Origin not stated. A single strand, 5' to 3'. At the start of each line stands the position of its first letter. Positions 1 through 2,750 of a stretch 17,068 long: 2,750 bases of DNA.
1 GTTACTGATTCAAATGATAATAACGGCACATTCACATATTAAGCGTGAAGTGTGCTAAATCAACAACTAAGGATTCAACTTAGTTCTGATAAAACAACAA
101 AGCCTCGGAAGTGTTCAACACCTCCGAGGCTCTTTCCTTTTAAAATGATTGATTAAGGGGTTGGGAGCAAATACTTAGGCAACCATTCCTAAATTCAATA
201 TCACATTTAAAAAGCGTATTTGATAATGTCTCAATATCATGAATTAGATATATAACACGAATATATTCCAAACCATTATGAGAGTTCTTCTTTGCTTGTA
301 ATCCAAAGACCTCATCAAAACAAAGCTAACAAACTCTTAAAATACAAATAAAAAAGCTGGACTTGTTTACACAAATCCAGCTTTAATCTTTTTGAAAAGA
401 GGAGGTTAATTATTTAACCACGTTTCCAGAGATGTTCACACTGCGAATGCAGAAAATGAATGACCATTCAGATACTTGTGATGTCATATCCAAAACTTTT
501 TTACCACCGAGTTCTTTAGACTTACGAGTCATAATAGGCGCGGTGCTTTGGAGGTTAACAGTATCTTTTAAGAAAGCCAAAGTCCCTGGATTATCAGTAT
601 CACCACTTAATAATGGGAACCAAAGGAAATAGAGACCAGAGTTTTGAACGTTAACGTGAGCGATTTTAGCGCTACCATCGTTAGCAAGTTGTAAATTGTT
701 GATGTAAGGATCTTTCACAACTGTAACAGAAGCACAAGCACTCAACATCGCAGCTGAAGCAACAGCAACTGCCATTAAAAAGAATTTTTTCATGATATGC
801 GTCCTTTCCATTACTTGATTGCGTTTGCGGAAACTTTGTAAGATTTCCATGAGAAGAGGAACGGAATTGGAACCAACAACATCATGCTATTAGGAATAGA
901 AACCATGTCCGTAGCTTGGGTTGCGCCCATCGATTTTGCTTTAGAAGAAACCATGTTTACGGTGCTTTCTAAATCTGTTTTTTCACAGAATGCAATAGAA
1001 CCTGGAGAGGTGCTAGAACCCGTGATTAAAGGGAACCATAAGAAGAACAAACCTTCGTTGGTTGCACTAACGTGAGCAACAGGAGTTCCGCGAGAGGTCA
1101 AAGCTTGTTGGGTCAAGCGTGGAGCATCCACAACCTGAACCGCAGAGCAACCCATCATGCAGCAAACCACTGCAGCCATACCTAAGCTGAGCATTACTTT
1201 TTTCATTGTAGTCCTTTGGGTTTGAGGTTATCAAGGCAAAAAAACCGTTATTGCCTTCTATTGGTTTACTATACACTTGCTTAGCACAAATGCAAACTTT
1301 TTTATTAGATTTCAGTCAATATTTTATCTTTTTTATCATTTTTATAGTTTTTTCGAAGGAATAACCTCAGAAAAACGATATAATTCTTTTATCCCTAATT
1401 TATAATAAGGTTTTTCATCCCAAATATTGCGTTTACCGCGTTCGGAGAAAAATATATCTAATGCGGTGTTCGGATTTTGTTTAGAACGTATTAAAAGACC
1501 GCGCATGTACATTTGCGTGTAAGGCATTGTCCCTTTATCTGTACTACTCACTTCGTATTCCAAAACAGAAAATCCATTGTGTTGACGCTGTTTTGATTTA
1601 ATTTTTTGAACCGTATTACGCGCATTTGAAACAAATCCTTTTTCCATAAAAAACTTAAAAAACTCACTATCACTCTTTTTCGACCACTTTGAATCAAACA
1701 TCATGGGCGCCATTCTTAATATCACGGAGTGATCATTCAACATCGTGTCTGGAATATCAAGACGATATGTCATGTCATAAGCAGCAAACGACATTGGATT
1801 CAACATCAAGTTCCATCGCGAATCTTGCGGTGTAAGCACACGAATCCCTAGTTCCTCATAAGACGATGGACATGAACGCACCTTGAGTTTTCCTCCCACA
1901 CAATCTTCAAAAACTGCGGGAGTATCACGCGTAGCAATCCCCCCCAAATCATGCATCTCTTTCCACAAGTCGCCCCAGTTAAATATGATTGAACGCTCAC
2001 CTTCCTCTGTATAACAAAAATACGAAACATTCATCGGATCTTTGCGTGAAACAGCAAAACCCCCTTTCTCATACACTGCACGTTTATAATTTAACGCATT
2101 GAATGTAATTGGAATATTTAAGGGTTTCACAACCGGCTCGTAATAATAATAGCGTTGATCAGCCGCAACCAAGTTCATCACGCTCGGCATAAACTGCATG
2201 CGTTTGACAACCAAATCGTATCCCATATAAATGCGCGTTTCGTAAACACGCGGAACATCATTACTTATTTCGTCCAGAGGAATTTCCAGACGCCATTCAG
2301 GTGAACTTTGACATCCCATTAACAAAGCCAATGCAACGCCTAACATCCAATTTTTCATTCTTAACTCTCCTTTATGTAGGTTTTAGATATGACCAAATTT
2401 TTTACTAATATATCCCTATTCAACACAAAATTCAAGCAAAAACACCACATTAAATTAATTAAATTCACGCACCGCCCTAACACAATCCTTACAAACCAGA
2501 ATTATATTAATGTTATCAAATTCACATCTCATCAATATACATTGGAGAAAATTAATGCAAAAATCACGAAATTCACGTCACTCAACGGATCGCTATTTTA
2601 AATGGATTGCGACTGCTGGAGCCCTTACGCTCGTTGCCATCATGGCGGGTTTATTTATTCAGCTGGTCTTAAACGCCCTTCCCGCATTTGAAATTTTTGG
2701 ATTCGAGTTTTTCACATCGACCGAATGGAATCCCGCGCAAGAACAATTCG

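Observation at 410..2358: Co-directional cluster of three uncharacterised lipoproteins, including a tandem paralog pair, divergent from the pst operon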

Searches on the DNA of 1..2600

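Call 72: search_rna_families(source=window, start=1, end=2600, threshold=evalue, max_evalue=1)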
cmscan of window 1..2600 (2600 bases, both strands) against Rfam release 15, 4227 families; matches with E-value up to 1: 2.
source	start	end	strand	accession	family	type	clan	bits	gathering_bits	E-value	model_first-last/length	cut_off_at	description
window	343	483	-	RF00558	L20_leader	Cis-reg; leader;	-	23.9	58.7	0.1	1-127/127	no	Ribosomal protein L20 leader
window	99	194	-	RF02273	FsrA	Gene;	-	19.4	80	0.64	1-83/83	no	FsrA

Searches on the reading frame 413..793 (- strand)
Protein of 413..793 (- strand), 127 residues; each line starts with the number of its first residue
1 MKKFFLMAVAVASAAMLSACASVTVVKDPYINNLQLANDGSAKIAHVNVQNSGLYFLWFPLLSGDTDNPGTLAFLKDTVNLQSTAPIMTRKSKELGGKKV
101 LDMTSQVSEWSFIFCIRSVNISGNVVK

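Call 5: search_protein_families(library=pfam, proteins=[window:413-793:-], max_evalue=1)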
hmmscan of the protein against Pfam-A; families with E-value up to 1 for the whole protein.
window:413-793:- (127 aa): 1 family
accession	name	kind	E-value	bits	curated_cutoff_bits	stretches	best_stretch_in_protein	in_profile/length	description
PF13978.11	DUF4223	-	0.035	14.4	27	1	1-21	1-21/54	Protein of unknown function (DUF4223)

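Call 6: search_protein_families(library=ncbifam, proteins=[window:413-793:-], max_evalue=1)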
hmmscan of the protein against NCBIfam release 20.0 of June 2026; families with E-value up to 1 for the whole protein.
window:413-793:- (127 aa): 5 families
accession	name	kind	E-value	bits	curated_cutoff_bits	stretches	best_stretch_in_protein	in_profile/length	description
NF033216.1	lipo_YgdI_YgdR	subfamily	0.017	15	42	1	2-27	1-26/71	YgdI/YgdR family lipoprotein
NF038104.1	lipo_NF038104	hypoth_equivalog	0.06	13.1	50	1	1-27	1-27/63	NF038104 family lipoprotein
NF046038.1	NGK_0946_fam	subfamily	0.071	13.6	45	1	1-27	1-24/102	NGK_0946 family protein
NF038296.1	HisXaaSer_A2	equivalog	0.088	13.8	48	1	1-34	1-35/96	His-Xaa-Ser repeat protein HxsA2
NF047847.2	SS_mature_LptM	equivalog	0.33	11.1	27.7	1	1-20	1-20/31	LPS translocon maturation chaperone LptM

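Call 29: find_related_loci(query=A3, collection=genome_contigs, flank=6000)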
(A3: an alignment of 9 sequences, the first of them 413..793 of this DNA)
Query A3 (127 aa) in genome_contigs; peptide patterns used: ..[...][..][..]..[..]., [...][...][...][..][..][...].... (x = any residue, [..] = any of these).
114 stretches matched a pattern; 35 encode a relative of the query (tblastn E <= 1e-3); 35 distinct loci.
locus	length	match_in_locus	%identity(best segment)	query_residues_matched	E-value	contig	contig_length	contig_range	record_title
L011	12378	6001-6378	52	1-127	1e-37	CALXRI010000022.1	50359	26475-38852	MAG: uncultured Victivallales bacterium isolate BRZ_N__bin192 genome assembly, contig: BRZ_N__NODE_1615_length_50359_cov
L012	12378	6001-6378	52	1-127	1e-37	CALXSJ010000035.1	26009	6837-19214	MAG: uncultured Victivallales bacterium isolate BRZ_DM__bin34 genome assembly, contig: BRZ_DM__NODE_2631_length_26009_co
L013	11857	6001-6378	52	1-127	8e-38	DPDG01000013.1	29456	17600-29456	MAG TPA_asm: Lentisphaeria bacterium isolate UBA11452 contig_4606, whole genome shotgun sequence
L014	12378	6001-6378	51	1-127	8e-38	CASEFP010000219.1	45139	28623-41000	uncultured Lentisphaeria bacterium isolate SI.B33.metabat-bins.122 genome assembly, contig: SI.B33.metabat-bins.122.fa_k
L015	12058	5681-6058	52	1-127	8e-38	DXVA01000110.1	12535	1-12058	MAG TPA_asm: Lentisphaeria bacterium isolate HRGM_Genome_2866 HRGM_Genome_2866_110, whole genome shotgun sequence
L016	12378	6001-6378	46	1-127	8e-37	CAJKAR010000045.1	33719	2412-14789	MAG TPA_asm: uncultured Lentisphaeria bacterium isolate ERR1190684-bin.24 genome assembly, contig: NODE_938_length_33719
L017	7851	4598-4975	46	1-127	8e-37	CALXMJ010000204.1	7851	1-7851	MAG: uncultured Victivallales bacterium isolate E02__bin388 genome assembly, contig: E02__k127_1263629, whole genome sho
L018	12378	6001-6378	46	1-127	6e-36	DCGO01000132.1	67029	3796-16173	MAG TPA_asm: Lentisphaeria bacterium UBA1776 UBA1776_contig_28112, whole genome shotgun sequence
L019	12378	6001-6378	43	1-127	3e-34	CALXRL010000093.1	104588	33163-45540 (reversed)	MAG: uncultured Victivallales bacterium isolate E12__bin89 genome assembly, contig: E12__k127_1650757, whole genome shot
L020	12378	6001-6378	46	1-127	9e-34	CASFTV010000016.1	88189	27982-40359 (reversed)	uncultured bacterium isolate B40_L1_302302_idba_bin.124 genome assembly, contig: B40_L1_302302_idba_bin.124.fa_scaffold_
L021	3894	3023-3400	46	1-127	2e-33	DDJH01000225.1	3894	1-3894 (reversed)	MAG TPA_asm: Lentisphaeria bacterium UBA1829 UBA1829_contig_13703, whole genome shotgun sequence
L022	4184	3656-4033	49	1-127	3e-33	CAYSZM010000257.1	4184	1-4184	MAG TPA_asm: uncultured Victivallis sp. isolate SRP216815_co1_93 genome assembly, contig: NODE_31046_length_4184_cov_18.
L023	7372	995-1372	50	1-127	1e-32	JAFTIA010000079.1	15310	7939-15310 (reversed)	MAG: Lentisphaeria bacterium isolate RGIG3837 Roe_deer_Cecum-1__c485343, whole genome shotgun sequence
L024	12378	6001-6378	44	1-127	8e-33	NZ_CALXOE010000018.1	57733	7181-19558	MAG: uncultured Victivallis sp. isolate BRZ_FG__bin79 BRZ_FG__NODE_1054_length_57733_cov_6.377810, whole genome shotgun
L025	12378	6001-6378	45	1-127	7e-33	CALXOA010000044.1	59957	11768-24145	MAG: uncultured Victivallis sp. isolate E02__bin296 genome assembly, contig: E02__k127_2896039, whole genome shotgun seq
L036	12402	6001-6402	37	1-127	8e-25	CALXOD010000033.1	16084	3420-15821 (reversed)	MAG: uncultured Victivallaceae bacterium isolate E02__bin272 genome assembly, contig: E02__k127_964686, whole genome sho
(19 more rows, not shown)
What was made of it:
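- All 35 species-level genome loci are Lentisphaerota (call 29).
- Tried and rejected: A 9-sequence B-type alignment worked (call 29).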

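Call 35: search_protein_families(library=phrogs, proteins=[window:413-793:-], max_evalue=1)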
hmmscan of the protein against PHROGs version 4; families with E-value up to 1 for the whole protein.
window:413-793:- (127 aa): 4 families
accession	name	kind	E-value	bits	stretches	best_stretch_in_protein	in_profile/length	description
phrog_10167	-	unknown function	0.026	15.9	1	9-45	6-41/65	-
phrog_1119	-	moron, auxiliary metabolic gene and host takeover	0.026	15.9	1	1-29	1-24/78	Cor superinfection exclusion protein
phrog_11030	-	unknown function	0.21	12.7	1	1-31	1-30/73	-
phrog_542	-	unknown function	0.47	12.1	0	1-24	1-25/97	-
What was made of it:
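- LP127 has a weak PHROG match to the Cor superinfection-exclusion protein (E 0.026) (call 35). That match covers residues 1-29 only, which is the signal peptide (call 35).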

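Call 36: search_protein_families(library=padloc, proteins=[window:413-793:-], max_evalue=1)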
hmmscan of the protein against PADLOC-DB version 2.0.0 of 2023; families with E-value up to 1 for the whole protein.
window:413-793:- (127 aa): 0 families

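Call 69: search_protein_families(library=pfam, proteins=[L036:4778-5893:+, L022:152-3016:+, L016:2914-4215:+, L016:6892-8703:-], max_evalue=0.001)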
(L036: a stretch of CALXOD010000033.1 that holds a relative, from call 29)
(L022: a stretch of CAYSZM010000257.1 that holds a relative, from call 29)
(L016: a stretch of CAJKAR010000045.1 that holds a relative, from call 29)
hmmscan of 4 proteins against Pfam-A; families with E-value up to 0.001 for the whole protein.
L036:4778-5893:+ (371 aa): 9 families
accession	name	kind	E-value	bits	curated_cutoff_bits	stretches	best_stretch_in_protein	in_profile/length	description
PF07992.20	Pyr_redox_2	-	1.4e-56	192.5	26.1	1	33-326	3-291/291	Pyridine nucleotide-disulphide oxidoreductase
PF00070.33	Pyr_redox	-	2.9e-16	60.2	22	1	175-253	2-80/82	Pyridine nucleotide-disulphide oxidoreductase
PF13738.12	Pyr_redox_3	-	7.7e-08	32.4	30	0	101-304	97-304/305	Pyridine nucleotide-disulphide oxidoreductase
PF13450.12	NAD_binding_8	-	1.8e-06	28.5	21.9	0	177-205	1-29/68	NAD(P)-binding Rossmann-like domain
PF01134.28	GIDA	-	2.7e-06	27.1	22.1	0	175-201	2-28/391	Glucose inhibited division protein A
PF01266.30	DAO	-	5.5e-05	23.3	27.9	0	175-204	2-31/353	FAD dependent oxidoreductase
PF13454.12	NAD_binding_9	-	0.00017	22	21.8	0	100-136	116-153/155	FAD-NAD(P)-binding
PF03486.20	HI0933_like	-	0.00025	21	50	0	95-138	119-165/244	HI0933-like protein Rossmann domain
PF13241.12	NAD_binding_7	-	0.00041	21.3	22.1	0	173-205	8-40/104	Putative NAD(P)-binding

L022:152-3016:+ (954 aa): 11 families
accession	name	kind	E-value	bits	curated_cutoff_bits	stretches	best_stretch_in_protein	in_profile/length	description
PF17760.6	UvrA_inter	-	2.3e-34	118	23.3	1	131-238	1-106/109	UvrA interaction domain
PF17755.6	UvrA_DNA-bind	-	3.1e-28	98.7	23.2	1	297-409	1-108/110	UvrA DNA-binding domain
PF00005.33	ABC_tran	-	7.2e-21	75.7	25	1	829-871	98-137/137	ABC transporter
PF02463.25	SMC_N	-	8e-11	42.2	40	0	631-664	10-44/220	RecF/RecN/SMC N terminal domain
PF13191.12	AAA_16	-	1.3e-08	35.9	32.6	0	21-65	20-63/167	AAA ATPase domain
PF20703.3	nSTAND1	-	4.8e-08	33.5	27.1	0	645-670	34-59/379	Novel STAND NTPase 1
PF13555.12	AAA_29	-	5.2e-08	33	27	0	637-665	15-43/61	P-loop containing region of AAA domain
PF03193.22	RsgA_GTPase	-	1.6e-06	28.5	30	0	633-685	96-148/174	RsgA GTPase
PF13304.12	AAA_21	-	2.5e-05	24.9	27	0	846-897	244-295/304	AAA domain, putative AbiEii toxin, Type IV TA system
PF13476.12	AAA_23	-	3.1e-05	25.1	27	0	4-41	1-35/201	AAA domain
PF13401.12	AAA_22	-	0.00049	20.9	27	0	645-667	6-28/130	AAA domain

L016:2914-4215:+ (433 aa): 1 family
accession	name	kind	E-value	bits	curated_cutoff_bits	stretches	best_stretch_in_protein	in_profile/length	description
PF00202.27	Aminotran_3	-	3.8e-103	345.7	30.5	1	34-430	8-402/403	Aminotransferase class-III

L016:6892-8703:- (603 aa): 1 family
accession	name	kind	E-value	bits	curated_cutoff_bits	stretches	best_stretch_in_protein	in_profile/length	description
PF00496.27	SBP_bac_5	-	7.2e-61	206.8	32.4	1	84-502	5-366/368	Bacterial extracellular solute-binding proteins, family 5 Middle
